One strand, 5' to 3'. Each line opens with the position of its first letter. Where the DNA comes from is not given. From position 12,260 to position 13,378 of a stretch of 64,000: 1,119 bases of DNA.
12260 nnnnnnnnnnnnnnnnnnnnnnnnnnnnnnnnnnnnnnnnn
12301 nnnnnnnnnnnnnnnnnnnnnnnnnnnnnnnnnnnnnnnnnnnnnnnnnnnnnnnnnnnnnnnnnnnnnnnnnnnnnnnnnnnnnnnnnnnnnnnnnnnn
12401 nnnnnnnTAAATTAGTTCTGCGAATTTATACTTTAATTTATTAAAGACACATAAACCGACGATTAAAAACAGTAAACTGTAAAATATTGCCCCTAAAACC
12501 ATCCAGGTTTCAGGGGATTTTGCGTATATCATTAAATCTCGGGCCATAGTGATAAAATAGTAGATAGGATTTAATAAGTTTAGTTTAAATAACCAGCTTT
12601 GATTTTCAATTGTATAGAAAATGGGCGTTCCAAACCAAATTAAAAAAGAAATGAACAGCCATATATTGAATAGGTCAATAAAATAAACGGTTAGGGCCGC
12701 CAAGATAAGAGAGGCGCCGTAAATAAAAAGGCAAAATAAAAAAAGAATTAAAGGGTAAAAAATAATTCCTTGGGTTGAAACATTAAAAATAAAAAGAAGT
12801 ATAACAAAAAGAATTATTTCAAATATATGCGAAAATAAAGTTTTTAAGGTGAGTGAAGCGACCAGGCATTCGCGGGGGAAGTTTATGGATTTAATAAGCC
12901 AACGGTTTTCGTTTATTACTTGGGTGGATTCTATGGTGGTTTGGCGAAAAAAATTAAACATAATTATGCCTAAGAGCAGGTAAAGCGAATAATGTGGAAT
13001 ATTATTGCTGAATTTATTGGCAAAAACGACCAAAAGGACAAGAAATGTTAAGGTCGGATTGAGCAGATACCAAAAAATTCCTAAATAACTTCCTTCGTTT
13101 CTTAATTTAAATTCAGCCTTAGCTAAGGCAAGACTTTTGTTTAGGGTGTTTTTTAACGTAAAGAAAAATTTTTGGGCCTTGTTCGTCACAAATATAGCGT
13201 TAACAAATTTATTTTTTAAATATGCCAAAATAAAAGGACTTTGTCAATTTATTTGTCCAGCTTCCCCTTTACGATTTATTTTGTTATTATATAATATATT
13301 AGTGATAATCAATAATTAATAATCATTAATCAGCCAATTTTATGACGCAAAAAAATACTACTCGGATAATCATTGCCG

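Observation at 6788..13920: Glycan synthesis/export cluster bracketed by two paralogous membrane-anchored cupredoxin-like genes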

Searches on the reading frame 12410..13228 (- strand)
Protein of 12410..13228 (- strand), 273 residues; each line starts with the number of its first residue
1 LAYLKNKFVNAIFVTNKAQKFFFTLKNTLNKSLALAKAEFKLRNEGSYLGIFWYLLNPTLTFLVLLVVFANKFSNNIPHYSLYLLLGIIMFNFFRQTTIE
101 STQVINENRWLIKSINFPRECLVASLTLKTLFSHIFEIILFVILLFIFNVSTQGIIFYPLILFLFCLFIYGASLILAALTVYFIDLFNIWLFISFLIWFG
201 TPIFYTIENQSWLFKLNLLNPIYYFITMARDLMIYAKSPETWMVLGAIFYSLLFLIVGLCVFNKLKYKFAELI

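Call 4: search_protein_families(library=pfam, proteins=[window:12410-13228:-], max_evalue=0.1)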
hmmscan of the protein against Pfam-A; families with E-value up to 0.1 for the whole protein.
window:12410-13228:- (273 aa): 1 family
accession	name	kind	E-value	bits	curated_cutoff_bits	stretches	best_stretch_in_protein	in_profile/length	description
PF01061.29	ABC2_membrane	-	1e-13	51.8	26.9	1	34-233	5-210/211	ABC-2 type transporter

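Call 51: search_protein_families(library=ncbifam, proteins=[window:12410-13228:-], max_evalue=0.01)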
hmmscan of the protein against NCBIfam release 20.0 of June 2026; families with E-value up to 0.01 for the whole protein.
window:12410-13228:- (273 aa): 1 family
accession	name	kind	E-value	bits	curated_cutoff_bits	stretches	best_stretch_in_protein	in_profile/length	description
NF050109.1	galactan_ABC_perm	equivalog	7.8e-15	55.1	380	1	33-249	25-250/272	galactan export ABC transporter permease subunit Wzm/RfbD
